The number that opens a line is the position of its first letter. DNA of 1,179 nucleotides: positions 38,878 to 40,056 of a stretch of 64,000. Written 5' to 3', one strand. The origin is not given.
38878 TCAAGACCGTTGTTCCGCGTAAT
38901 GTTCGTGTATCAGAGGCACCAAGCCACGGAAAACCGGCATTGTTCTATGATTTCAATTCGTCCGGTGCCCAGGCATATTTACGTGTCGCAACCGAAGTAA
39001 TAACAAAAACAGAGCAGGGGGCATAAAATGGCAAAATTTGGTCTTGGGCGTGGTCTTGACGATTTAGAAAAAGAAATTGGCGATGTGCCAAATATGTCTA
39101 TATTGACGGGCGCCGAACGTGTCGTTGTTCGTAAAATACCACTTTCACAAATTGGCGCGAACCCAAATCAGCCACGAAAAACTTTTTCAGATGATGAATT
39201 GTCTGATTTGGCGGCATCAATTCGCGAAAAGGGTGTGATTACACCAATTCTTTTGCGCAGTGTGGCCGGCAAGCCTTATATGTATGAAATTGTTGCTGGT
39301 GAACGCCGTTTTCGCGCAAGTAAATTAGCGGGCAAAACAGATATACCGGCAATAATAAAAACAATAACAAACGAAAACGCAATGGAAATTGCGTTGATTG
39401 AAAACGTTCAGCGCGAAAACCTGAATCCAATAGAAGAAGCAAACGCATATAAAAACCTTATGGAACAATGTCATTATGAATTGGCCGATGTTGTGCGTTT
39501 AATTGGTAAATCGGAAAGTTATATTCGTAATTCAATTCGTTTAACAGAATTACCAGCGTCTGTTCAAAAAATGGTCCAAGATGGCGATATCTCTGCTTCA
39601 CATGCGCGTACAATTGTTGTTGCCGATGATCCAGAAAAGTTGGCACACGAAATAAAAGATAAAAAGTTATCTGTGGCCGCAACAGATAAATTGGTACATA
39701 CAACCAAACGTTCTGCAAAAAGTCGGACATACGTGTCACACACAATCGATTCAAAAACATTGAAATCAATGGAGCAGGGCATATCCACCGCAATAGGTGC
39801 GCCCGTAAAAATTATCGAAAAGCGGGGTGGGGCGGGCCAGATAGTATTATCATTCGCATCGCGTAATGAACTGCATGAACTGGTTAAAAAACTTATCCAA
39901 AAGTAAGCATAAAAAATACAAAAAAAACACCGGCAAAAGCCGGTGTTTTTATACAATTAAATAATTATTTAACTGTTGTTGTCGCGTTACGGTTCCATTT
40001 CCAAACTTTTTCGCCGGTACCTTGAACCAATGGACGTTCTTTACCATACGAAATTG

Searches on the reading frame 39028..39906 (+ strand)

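Call 39: search_protein_families(library=pfam, proteins=[window:39028-39906:+], max_evalue=0.01)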
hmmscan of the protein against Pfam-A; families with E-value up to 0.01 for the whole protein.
window:39028-39906:+ (292 aa): 4 families
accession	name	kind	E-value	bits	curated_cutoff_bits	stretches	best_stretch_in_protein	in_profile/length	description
PF02195.25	ParB_N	-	1.8e-32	111.7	26.3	1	34-128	3-95/95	ParB N-terminal domain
PF17762.8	HTH_ParB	-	1.7e-26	92.8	22.6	1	130-227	1-101/102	ParB HTH domain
PF23552.2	ParB_C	-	1.2e-07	31.5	23.8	1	245-289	5-49/50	ParB dimerisation domain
PF23433.1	DUF7119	-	0.0011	19.2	30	1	162-224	60-124/141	Family of unknown function (DUF7119)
